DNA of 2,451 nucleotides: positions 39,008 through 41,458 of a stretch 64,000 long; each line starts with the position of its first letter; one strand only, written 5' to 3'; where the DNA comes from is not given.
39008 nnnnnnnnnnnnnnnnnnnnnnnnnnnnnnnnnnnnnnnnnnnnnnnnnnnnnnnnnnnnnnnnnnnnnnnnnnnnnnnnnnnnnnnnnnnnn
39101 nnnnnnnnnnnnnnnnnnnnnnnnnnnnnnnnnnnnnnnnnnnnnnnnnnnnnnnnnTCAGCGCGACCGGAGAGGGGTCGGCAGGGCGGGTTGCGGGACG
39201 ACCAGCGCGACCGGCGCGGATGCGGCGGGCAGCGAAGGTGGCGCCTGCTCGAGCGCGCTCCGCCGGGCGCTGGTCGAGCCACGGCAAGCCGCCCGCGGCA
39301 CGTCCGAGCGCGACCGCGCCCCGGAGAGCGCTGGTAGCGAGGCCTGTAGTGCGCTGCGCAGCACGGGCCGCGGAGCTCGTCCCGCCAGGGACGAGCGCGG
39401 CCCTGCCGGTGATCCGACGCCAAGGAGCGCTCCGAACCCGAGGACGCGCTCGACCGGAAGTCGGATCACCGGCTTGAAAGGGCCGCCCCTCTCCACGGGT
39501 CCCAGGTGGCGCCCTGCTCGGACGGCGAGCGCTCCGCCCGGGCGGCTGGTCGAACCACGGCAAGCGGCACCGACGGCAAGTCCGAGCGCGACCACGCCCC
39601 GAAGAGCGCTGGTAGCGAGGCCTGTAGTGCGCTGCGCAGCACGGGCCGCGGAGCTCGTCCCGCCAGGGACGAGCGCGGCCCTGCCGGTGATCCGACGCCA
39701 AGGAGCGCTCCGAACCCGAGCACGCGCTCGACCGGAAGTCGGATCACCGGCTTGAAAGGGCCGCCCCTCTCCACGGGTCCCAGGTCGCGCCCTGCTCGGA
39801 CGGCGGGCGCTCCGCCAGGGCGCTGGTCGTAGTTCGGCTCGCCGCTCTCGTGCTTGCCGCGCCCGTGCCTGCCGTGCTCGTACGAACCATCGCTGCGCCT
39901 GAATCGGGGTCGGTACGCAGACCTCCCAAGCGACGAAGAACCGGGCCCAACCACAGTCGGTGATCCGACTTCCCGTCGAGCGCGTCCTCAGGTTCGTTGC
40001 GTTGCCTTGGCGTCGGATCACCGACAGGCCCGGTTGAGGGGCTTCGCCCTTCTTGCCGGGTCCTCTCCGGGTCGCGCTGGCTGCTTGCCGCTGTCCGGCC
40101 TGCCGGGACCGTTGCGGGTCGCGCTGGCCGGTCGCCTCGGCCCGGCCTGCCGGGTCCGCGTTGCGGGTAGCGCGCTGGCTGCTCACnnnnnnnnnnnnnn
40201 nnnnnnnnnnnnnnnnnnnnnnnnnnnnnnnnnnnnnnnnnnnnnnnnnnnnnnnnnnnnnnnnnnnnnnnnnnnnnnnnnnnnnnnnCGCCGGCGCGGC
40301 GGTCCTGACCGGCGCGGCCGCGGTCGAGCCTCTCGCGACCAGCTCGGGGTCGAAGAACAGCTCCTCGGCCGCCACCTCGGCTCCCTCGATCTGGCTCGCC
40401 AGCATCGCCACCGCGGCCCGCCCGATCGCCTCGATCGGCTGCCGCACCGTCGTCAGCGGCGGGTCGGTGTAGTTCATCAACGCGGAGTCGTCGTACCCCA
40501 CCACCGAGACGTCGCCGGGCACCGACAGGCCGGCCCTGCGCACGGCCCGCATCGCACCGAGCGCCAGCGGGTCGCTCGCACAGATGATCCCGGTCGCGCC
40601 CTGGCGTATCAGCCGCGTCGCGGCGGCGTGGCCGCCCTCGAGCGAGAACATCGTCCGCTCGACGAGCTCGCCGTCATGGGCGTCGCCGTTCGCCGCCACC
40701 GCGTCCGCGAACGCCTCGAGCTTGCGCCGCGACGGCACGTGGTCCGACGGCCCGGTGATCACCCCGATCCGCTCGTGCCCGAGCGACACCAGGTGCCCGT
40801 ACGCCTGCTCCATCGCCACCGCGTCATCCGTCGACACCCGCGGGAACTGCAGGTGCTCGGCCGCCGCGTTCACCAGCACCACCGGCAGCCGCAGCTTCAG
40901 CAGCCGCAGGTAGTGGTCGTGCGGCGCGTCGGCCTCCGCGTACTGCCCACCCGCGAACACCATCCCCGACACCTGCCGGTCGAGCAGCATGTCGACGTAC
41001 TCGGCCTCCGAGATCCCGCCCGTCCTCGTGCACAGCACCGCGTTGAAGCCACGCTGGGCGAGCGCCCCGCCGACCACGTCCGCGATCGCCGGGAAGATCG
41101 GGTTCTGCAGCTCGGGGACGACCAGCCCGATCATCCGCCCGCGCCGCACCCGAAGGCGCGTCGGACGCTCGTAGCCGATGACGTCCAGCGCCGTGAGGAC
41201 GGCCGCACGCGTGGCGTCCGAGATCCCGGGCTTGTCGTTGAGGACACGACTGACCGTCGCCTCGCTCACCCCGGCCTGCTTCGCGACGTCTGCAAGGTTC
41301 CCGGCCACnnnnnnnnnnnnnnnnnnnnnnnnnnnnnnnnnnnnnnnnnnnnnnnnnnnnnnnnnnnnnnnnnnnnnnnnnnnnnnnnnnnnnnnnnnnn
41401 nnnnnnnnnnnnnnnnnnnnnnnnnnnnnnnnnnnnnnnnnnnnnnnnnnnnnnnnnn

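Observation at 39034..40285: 1.25-kb noncoding region with a highly structured 274-bp tandem repeat, an inverted third copy of its stem-loop module, and a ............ motif array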

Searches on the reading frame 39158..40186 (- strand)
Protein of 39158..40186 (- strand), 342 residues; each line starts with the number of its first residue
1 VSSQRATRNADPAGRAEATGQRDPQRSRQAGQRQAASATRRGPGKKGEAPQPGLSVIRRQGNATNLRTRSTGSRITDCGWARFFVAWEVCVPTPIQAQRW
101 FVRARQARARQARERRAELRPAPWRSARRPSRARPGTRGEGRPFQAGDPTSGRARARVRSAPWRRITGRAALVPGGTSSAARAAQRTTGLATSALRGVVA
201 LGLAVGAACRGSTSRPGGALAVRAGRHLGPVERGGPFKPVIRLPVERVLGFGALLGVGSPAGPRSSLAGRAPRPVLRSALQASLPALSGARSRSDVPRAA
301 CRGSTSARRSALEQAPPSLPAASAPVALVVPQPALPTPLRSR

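Call 30: find_homologous_proteins(query=window:39158-40186:-, max_evalue=0.001)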
Query window:39158-40186:- (342 aa): 8 proteins with E <= 0.001 among 8000 candidates.
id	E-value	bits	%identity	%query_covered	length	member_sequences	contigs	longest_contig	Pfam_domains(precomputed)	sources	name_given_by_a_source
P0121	5.0e-98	347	93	35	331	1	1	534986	-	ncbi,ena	-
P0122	3.4e-74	269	69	40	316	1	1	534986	-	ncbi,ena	-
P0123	6.8e-54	202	90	21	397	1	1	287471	-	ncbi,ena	-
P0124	9.1e-31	126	93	25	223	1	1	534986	-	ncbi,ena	-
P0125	1.1e-22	99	81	21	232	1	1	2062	-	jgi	jgi:hypothetical protein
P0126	3.1e-13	68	42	47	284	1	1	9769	-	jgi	jgi:hypothetical protein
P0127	4.5e-10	58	48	24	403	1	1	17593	-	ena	-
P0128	2.7e-4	39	54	20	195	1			-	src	-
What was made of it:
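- Translating the element's long ORF finds P0121, P0122 and P0124 on a single 534,986-bp contig, and P0123 on a 287-kb contig (call 30).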

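Call 31: find_encoding_contigs(protein=P0121, flank=10000, max_places=3)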
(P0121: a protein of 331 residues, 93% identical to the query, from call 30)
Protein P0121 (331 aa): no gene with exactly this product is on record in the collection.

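Call 32: find_encoding_contigs(protein=P0122, flank=10000, max_places=3)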
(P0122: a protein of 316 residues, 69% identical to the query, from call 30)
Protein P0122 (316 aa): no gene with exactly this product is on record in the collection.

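Call 33: find_encoding_contigs(protein=P0123, flank=10000, max_places=3)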
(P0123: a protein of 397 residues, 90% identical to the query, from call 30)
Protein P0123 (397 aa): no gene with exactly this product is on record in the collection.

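Call 34: find_encoding_contigs(protein=P0124, flank=10000, max_places=3)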
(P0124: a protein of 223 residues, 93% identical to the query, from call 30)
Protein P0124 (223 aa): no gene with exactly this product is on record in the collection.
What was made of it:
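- On REP/BIME-RAYT system: The rest of the source genome could not be fetched (calls 31-34).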

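Call 35: list_cluster_members(proteins=[P0121, P0122, P0123, P0124, P0125, P0126, P0127])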
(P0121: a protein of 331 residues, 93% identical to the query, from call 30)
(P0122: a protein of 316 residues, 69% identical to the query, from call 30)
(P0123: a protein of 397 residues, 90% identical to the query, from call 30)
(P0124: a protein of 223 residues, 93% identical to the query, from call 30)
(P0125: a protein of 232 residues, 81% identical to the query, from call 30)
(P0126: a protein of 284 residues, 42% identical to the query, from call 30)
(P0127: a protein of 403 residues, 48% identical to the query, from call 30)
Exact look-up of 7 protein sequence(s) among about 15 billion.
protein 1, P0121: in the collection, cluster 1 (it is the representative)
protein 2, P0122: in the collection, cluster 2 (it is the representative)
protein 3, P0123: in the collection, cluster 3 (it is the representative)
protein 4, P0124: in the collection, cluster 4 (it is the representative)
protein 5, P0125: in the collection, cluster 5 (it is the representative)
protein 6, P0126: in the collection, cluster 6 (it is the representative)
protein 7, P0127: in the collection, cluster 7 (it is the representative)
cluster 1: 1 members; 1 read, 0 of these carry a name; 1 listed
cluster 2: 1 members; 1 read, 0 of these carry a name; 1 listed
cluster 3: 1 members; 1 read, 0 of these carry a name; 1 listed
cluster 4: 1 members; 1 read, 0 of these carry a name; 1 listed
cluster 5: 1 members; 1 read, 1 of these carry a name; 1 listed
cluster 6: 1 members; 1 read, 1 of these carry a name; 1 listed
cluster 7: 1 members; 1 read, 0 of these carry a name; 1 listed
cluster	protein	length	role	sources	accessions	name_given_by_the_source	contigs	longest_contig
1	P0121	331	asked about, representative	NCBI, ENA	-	-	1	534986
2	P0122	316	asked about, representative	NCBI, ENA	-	-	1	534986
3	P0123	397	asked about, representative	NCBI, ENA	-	-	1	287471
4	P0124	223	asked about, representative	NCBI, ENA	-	-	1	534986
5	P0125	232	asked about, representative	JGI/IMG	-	hypothetical protein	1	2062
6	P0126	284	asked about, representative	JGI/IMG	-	hypothetical protein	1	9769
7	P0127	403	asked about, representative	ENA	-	-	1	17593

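Call 37: find_encoding_contigs(protein=P0126, flank=10000, max_places=3)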
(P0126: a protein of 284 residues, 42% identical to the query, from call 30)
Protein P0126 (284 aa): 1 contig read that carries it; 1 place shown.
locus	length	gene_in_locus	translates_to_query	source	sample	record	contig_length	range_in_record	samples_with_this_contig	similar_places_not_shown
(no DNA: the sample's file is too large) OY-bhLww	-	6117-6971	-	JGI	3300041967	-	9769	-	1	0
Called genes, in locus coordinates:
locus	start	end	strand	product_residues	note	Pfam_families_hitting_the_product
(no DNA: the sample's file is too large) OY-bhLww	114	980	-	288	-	PF00561:Abhydrolase_1, PF12697:Abhydrolase_6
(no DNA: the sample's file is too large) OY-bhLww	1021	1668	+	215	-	PF01300:Sua5_yciO_yrdC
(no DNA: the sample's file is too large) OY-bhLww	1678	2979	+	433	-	PF00464:SHMT, PF00155:Aminotran_1_2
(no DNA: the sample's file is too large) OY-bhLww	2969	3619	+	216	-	PF14681:UPRTase, PF00156:Pribosyltran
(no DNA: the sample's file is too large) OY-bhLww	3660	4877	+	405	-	PF00953:Glycos_transf_4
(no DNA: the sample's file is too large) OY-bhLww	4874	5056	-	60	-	-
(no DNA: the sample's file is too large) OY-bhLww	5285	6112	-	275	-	PF04248:NTP_transf_9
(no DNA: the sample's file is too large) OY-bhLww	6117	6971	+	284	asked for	-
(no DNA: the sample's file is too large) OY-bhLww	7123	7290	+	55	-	-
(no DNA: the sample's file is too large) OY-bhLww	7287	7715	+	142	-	-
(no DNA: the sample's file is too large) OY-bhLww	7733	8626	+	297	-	PF00119:ATP-synt_A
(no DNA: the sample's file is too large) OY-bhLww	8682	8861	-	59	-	-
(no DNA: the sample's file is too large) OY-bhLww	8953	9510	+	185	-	PF00430:ATP-synt_B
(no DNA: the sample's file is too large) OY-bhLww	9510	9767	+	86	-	?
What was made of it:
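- The P0126 locus, for which no DNA was available: beside the atp operon (call 37).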

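Call 38: find_encoding_contigs(protein=P0127, flank=10000, max_places=3)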
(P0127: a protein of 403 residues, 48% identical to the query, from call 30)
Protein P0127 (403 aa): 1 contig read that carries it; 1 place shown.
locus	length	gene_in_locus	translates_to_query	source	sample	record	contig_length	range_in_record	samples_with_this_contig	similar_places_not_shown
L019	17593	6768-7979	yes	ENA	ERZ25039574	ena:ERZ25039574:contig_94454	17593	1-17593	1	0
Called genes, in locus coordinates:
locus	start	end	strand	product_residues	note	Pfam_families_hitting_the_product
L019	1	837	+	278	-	?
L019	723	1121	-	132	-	PF01408:GFO_IDH_MocA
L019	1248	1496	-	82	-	PF02397:Bac_transf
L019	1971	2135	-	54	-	-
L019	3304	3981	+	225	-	-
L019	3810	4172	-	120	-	PF00670:AdoHcyase_NAD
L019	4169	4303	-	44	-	PF00670:AdoHcyase_NAD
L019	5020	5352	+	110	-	PF13411:MerR_1, PF00376:MerR (weak)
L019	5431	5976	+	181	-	-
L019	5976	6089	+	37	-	-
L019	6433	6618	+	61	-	-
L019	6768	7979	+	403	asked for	-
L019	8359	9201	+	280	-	PF05193:Peptidase_M16_C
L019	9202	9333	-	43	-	PF00557:Peptidase_M24 (weak)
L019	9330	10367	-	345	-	-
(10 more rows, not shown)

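Call 39: find_encoding_contigs(protein=P0125, flank=10000, max_places=3)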
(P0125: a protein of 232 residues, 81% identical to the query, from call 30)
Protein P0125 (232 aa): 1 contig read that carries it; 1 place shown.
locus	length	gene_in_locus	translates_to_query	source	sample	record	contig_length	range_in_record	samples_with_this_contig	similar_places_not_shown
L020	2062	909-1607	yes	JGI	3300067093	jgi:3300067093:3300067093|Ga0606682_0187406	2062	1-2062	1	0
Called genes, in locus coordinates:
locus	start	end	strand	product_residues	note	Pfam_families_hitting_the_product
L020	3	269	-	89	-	?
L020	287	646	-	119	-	PF01850:PIN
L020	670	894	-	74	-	PF02604:PhdYeFM_antitox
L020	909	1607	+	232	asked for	-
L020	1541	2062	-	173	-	PF00561:Abhydrolase_1 (weak), PF12146:Hydrolase_4 (weak)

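Call 64: search_protein_representatives(protein=window:39158-40186:-)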
Query: 342 residues. Proteins with E-value up to 0.001 (for the whole library): 11; up to 1e-10: 7; up to 1e-30: 4. The best 11 are listed.
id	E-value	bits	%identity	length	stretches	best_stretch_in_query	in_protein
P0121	1.6e-98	346.8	88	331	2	86-207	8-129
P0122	1.1e-74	268.5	76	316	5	214-299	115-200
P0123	2.2e-54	201.7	67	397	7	119-207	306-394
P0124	2.9e-31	125.7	69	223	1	104-240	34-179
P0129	8.7e-26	107.7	78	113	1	210-290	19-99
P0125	3.4e-23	99.2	75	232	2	122-195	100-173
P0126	9.8e-14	68.1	45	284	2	10-181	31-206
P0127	1.4e-10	57.7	44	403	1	18-139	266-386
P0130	1.0e-05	41.8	49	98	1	23-87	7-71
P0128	8.7e-05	38.7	66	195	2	26-67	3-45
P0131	8.2e-04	35.5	60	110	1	233-279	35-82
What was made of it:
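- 11 ORF hits among 1.84 billion representative proteins (call 64).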

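Call 71: search_protein_families(library=pfam, proteins=[window:39161-40186:-], max_evalue=0.01)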
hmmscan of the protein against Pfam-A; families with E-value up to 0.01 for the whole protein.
window:39161-40186:- (342 aa): 0 families
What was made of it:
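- Only 11 hits were found, all of the same arginine/alanine/glycine/proline-rich composition as the query and none with a Pfam domain (calls 30, 64, 71).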

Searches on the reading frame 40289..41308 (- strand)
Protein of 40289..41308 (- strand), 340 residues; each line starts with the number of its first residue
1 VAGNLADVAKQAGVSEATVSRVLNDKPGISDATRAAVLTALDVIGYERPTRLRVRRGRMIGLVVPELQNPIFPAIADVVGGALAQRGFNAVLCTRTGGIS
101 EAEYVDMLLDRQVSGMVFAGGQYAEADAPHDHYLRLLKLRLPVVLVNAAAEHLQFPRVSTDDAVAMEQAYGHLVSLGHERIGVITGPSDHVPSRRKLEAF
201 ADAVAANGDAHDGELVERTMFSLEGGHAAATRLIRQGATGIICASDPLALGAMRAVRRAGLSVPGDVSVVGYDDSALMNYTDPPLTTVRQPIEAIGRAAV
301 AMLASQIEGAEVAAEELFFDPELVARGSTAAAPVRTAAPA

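Call 18: find_encoding_contigs(protein=window:40289-41308:-, flank=10000, max_places=10)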
Protein seq(340 aa) (340 aa): no gene with exactly this product is on record in the collection.
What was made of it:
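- Tried and rejected: Exact look-up of the window LacI (call 18) and of P0121-P0124 (calls 31-34): nothing on record, so the other loci of the source contig could not be read as DNA.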

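Call 19: find_homologous_proteins(query=window:40289-41308:-, max_evalue=1e-50)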
Query seq(340 aa) (340 aa): 7918 proteins with E <= 1e-50 among 8000 candidates; the best 120 are listed.
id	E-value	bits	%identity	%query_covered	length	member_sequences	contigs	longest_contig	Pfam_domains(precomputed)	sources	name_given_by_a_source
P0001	7.9e-208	707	98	100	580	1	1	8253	PF13377.13,PF00532.28,PF00356.28,PF13407.13,PF13427.12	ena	-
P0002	9.6e-202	687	96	99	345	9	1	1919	PF13377.13,PF00532.28,PF00356.28,PF13407.13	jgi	jgi:DNA-binding LacI/PurR family transcriptional regulator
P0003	6.5e-186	635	90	99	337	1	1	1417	PF13377.13,PF00532.28,PF00356.28,PF13407.13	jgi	jgi:DNA-binding LacI/PurR family transcriptional regulator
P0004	3.3e-184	630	89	97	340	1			PF13377.13,PF00532.28,PF00356.28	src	-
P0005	1.5e-183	627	88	97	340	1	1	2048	PF13377.13,PF00532.28,PF00356.28,PF13407.13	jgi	jgi:DNA-binding LacI/PurR family transcriptional regulator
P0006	5.3e-183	626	86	100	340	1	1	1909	PF13377.13,PF00532.28,PF00356.28,PF13407.13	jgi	jgi:DNA-binding LacI/PurR family transcriptional regulator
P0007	5.4e-183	626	87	99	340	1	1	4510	PF13377.13,PF00532.28,PF00356.28,PF13407.13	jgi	jgi:DNA-binding LacI/PurR family transcriptional regulator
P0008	1.3e-182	624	87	99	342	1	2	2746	PF13377.13,PF00532.28,PF00356.28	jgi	jgi:DNA-binding LacI/PurR family transcriptional regulator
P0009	2.3e-182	623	86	100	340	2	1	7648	PF13377.13,PF00532.28,PF00356.28,PF13407.13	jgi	jgi:DNA-binding LacI/PurR family transcriptional regulator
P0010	4.6e-182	622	86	100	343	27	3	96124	PF13377.13,PF00532.28,PF00356.28,PF13407.13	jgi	jgi:DNA-binding LacI/PurR family transcriptional regulator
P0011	1.9e-181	620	86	100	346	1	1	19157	PF13377.13,PF00532.28,PF00356.28,PF13407.13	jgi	jgi:DNA-binding LacI/PurR family transcriptional regulator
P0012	4.0e-181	619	86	99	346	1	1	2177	PF13377.13,PF00532.28,PF00356.28,PF13407.13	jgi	jgi:DNA-binding LacI/PurR family transcriptional regulator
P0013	4.6e-181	619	86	100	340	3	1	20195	PF13377.13,PF00532.28,PF00356.28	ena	-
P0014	7.4e-181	619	86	99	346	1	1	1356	PF13377.13,PF00532.28,PF00356.28,PF13407.13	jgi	jgi:DNA-binding LacI/PurR family transcriptional regulator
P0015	1.2e-180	618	86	97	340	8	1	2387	PF13377.13,PF00532.28,PF00356.28,PF13407.13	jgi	jgi:DNA-binding LacI/PurR family transcriptional regulator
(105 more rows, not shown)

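Call 20: find_encoding_contigs(protein=P0001, flank=10000, max_places=5)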
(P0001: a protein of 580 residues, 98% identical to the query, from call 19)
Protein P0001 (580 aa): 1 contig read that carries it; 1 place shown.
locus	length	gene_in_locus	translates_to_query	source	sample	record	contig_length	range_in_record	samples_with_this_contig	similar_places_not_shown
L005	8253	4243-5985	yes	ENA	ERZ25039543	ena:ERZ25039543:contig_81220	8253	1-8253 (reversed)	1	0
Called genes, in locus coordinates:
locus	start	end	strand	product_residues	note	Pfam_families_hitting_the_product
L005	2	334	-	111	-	?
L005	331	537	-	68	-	PF08281:Sigma70_r4_2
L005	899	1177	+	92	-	-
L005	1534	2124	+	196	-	PF04862:DUF642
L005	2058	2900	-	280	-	-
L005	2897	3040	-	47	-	PF00248:Aldo_ket_red (weak)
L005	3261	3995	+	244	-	PF08240:ADH_N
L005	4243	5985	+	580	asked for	PF13427:AadA_C, PF13407:Peripla_BP_4 (faint), PF00356:LacI, PF00532:Peripla_BP_1, PF13377:Peripla_BP_3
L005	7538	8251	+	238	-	?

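Call 21: find_encoding_contigs(protein=P0010, flank=6000, max_places=3)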
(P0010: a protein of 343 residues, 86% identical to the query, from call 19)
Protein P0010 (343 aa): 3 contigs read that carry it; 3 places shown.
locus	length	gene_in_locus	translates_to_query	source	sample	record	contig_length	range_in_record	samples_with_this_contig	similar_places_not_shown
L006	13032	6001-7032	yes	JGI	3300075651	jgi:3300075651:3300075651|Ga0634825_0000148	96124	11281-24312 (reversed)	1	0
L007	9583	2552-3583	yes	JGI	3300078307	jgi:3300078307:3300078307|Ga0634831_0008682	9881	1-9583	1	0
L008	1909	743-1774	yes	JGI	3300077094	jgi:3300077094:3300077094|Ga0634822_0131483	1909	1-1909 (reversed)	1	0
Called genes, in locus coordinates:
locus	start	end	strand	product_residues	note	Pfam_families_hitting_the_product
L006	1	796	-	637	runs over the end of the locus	PF05223:MecA_N (weak), PF03717:PBP_dimer, PF00905:Transpeptidase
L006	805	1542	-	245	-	PF01904:DUF72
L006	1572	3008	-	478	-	PF06253:MTTB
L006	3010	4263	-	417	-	PF01266:DAO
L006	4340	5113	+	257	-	PF12802:MarR_2 (weak), PF09339:HTH_IclR, PF01614:IclR_C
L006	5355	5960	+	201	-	PF06737:Transglycosylas (faint)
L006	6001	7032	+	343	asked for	PF00356:LacI, PF00532:Peripla_BP_1, PF13407:Peripla_BP_4 (weak), PF13377:Peripla_BP_3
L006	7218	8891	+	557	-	PF00128:Alpha-amylase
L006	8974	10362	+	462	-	PF01547:SBP_bac_1, PF13416:SBP_bac_8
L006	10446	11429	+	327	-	PF00528:BPD_transp_1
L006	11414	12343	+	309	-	PF00528:BPD_transp_1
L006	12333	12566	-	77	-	-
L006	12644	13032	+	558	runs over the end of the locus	PF01257:2Fe-2S_thioredx, PF01512:Complex1_51K, PF10589:NADH_4Fe-4S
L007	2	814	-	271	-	?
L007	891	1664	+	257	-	PF12802:MarR_2 (weak), PF09339:HTH_IclR, PF01614:IclR_C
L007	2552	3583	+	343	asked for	PF00356:LacI, PF00532:Peripla_BP_1, PF13407:Peripla_BP_4 (weak), PF13377:Peripla_BP_3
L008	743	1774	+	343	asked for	PF00356:LacI, PF00532:Peripla_BP_1, PF13407:Peripla_BP_4 (weak), PF13377:Peripla_BP_3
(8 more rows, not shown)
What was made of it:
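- In most loci module I runs in the same direction as at least one neighbouring gene (calls 21, 37-39).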

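Call 22: find_encoding_contigs(protein=P0013, flank=6000, max_places=3)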
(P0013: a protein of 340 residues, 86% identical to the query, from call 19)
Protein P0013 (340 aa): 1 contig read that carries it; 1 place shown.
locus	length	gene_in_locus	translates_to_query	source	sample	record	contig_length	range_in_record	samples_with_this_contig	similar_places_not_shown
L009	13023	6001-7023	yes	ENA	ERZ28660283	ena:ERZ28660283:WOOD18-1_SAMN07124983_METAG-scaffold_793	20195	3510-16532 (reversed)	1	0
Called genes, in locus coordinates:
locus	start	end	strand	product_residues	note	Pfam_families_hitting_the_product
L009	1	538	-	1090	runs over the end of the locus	-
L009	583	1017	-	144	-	PF10335:DUF294_C (faint)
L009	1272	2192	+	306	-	PF08240:ADH_N, PF13602:ADH_zinc_N_2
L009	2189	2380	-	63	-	-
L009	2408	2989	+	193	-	PF01545:Cation_efflux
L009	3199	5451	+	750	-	PF13472:Lipase_GDSL_2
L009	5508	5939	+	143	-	-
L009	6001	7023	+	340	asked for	PF00356:LacI, PF00532:Peripla_BP_1, PF13377:Peripla_BP_3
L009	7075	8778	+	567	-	PF00128:Alpha-amylase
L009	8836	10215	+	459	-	PF01547:SBP_bac_1, PF13416:SBP_bac_8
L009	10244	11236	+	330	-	PF00528:BPD_transp_1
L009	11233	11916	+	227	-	-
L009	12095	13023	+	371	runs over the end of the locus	PF00005:ABC_tran, PF17912:OB_MalK, PF08402:TOBE_2 (weak)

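Call 66: find_encoding_contigs(protein=P0002, flank=10000, max_places=6)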
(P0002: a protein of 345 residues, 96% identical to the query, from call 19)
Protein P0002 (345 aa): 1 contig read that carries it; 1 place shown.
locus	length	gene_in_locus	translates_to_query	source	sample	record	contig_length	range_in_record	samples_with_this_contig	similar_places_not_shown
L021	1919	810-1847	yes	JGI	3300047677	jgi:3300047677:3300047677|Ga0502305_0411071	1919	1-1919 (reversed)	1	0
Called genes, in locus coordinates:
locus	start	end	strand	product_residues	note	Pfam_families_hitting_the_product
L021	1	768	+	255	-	?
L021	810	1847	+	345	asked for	PF00356:LacI, PF00532:Peripla_BP_1, PF13407:Peripla_BP_4 (weak), PF13377:Peripla_BP_3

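Call 71: search_protein_families(library=pfam, proteins=[window:40289-41308:-], max_evalue=0.01)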
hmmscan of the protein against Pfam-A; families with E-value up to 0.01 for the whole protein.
window:40289-41308:- (340 aa): 6 families
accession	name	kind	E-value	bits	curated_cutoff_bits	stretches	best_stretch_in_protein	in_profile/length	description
PF13377.12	Peripla_BP_3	-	5.7e-39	134.3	26.5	1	171-329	2-167/167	Periplasmic binding protein-like domain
PF00532.27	Peripla_BP_1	-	3.8e-24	86.1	22.2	1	60-307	4-261/281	Periplasmic binding proteins and sugar binding domain of LacI family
PF00356.27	LacI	-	2.8e-15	56.2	27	1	5-47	2-44/46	Bacterial regulatory proteins, lacI family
PF13407.12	Peripla_BP_4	-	3.8e-07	30.4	35.1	1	141-310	81-257/258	Periplasmic binding protein domain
PF13560.12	HTH_31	-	0.00025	21.7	27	1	6-43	18-56/64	Helix-turn-helix domain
PF13443.12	HTH_26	-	0.0063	17.2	22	0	5-42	13-51/63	Cro/C1-type HTH DNA-binding domain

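Call 86: search_protein_families(library=pfam, proteins=[L005:6732-7523:-, L005:6893-7651:-, L005:7733-8101:-], max_evalue=0.001)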
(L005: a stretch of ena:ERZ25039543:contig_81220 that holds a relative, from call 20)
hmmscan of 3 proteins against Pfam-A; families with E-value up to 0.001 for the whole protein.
L005:6732-7523:- (264 aa): 1 family
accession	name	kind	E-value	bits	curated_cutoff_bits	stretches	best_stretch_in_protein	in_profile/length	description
PF00665.32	rve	-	3.5e-09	37.3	32.6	1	108-197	2-82/102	Integrase core domain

L005:6893-7651:- (253 aa): 1 family
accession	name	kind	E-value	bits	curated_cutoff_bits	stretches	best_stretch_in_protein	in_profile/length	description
PF13276.12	HTH_21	-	4.4e-14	52.9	28.1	1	69-115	3-50/60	HTH-like domain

L005:7733-8101:- (123 aa): 4 families
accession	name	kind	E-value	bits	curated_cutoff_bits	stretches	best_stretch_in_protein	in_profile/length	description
PF00376.29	MerR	-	0.0001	22.5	28.2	1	95-120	1-25/38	MerR family regulatory protein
PF12728.13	HTH_17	-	0.00017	22.2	27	1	95-119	3-27/51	Helix-turn-helix domain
PF01527.26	HTH_Tnp_1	-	0.00057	20.5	24.1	1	93-116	23-46/75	Transposase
PF13384.12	HTH_23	-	0.00097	19.3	24.6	0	95-116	19-40/50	Homeodomain-like domain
